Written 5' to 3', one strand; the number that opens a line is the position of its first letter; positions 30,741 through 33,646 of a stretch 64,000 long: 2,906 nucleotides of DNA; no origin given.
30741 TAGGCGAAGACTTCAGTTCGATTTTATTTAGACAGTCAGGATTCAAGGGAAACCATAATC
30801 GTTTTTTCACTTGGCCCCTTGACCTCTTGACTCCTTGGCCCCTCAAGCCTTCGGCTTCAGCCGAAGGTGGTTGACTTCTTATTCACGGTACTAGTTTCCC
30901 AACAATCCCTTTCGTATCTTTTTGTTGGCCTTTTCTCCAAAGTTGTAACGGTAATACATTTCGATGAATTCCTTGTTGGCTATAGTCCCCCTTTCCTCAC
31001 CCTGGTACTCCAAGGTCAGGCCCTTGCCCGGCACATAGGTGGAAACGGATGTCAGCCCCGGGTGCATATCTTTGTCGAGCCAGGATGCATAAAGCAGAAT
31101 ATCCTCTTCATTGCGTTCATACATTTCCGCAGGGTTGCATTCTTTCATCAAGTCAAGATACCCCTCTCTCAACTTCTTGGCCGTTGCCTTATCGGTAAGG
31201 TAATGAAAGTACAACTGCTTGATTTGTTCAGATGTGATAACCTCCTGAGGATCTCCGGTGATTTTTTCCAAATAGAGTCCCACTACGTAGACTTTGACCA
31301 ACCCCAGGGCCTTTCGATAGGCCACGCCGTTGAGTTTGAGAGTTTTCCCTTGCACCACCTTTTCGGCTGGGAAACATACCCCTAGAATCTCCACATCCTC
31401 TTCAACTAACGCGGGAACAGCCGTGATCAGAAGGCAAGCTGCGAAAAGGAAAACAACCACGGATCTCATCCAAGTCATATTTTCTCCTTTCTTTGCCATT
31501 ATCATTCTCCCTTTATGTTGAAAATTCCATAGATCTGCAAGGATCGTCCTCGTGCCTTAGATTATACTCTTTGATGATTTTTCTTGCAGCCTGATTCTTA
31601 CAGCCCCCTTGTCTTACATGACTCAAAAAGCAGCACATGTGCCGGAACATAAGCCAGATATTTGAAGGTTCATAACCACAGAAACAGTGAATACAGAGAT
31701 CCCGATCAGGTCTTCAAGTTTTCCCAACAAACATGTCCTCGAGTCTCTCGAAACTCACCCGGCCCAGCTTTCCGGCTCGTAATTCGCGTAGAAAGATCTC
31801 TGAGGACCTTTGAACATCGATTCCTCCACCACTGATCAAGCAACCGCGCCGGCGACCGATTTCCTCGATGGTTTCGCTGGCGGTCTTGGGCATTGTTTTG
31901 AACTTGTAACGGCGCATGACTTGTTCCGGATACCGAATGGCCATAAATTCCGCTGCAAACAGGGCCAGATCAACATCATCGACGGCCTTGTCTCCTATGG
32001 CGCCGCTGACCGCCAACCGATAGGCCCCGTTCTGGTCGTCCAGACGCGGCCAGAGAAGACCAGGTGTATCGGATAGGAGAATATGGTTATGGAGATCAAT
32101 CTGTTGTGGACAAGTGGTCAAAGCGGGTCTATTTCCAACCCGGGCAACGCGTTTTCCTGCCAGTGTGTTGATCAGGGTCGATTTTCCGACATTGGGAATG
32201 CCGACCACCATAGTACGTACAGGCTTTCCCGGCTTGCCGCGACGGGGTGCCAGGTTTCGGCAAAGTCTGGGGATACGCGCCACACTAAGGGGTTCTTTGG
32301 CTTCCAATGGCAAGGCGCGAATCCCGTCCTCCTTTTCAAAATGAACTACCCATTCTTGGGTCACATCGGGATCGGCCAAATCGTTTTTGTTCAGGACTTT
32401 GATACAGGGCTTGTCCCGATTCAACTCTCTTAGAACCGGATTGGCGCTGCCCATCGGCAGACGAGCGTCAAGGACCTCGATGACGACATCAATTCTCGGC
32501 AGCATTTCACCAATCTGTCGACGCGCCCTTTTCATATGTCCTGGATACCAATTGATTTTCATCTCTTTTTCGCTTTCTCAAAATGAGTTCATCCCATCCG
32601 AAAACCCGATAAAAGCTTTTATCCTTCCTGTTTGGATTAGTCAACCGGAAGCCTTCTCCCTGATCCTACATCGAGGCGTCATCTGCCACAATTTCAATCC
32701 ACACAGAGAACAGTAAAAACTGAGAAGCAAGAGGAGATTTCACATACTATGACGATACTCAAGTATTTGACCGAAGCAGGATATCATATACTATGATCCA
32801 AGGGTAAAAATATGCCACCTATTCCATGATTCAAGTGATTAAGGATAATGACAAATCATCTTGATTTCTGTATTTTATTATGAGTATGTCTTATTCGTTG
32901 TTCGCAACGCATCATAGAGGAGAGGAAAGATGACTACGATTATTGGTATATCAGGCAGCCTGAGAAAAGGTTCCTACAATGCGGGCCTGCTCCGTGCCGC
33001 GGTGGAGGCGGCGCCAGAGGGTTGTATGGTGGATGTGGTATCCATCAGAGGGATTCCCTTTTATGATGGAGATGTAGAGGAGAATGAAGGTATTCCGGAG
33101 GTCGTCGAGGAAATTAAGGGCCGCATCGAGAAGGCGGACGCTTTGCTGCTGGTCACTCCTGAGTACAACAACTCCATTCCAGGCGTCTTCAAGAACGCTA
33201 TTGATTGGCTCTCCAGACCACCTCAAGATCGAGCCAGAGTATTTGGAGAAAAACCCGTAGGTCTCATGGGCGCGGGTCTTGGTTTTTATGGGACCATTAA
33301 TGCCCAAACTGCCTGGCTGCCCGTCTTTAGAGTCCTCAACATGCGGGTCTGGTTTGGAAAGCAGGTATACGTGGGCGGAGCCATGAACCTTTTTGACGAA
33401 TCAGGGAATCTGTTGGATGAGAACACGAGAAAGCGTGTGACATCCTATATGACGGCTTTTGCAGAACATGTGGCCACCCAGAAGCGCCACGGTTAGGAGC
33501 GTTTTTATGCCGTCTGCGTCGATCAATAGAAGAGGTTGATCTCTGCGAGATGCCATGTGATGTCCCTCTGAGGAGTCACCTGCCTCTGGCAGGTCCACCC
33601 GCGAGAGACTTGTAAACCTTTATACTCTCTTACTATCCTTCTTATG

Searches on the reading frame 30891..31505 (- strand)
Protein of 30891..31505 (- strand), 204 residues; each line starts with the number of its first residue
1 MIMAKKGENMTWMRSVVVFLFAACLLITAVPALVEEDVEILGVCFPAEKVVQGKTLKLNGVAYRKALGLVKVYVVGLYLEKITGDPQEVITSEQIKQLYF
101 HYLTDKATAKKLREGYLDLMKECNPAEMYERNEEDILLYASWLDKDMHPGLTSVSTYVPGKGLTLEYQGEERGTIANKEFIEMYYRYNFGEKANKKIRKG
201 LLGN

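Call 49: search_protein_families(library=pfam, proteins=[window:30891-31505:-], max_evalue=0.001)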
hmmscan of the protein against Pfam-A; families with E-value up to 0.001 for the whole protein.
window:30891-31505:- (204 aa): 1 family
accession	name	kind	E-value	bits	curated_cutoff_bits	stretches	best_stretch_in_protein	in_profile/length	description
PF16036.10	Chalcone_3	-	6.8e-26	91.7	27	1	39-203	3-165/165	Chalcone isomerase-like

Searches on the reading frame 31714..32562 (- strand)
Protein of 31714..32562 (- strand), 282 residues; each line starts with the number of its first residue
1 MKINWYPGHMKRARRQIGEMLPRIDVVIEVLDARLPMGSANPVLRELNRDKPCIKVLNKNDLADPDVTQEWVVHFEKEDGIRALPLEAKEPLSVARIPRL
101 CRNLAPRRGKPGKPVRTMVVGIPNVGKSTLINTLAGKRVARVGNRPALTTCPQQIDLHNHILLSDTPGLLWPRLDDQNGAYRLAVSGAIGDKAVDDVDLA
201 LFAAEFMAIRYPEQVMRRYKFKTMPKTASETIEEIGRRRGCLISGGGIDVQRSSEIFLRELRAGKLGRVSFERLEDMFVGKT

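Call 49: search_protein_families(library=pfam, proteins=[window:31714-32562:-], max_evalue=0.001)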
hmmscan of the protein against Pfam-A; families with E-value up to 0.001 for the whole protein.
window:31714-32562:- (282 aa): 4 families
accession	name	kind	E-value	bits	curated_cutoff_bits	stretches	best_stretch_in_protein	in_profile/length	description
PF01926.29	MMR_HSR1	-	6.2e-17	62.2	21.9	1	117-204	2-83/113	50S ribosome-binding GTPase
PF02421.24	FeoB_N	-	2.1e-09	37.5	27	1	117-169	3-57/156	Ferrous iron transport protein B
PF03193.22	RsgA_GTPase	-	3.8e-05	24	30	1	56-169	59-168/174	RsgA GTPase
PF00350.29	Dynamin_N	-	0.00029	21.3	27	0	118-159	2-42/168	Dynamin family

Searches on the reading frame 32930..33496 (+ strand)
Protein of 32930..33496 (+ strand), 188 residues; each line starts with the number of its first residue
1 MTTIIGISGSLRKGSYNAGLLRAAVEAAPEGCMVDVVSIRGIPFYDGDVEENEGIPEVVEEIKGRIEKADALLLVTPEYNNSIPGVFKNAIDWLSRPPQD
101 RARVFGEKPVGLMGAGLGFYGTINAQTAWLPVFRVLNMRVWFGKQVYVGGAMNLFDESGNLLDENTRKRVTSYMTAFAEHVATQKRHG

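Call 49: search_protein_families(library=pfam, proteins=[window:32930-33496:+], max_evalue=0.001)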
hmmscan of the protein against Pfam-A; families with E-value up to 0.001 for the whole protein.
window:32930-33496:+ (188 aa): 2 families
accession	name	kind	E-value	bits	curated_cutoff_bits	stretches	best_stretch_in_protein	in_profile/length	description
PF03358.20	FMN_red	-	2.8e-39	134.6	24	1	3-151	2-150/152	NADPH-dependent FMN reductase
PF02525.22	Flavodoxin_2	-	3.5e-07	30.6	27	1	5-99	4-108/198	Flavodoxin-like fold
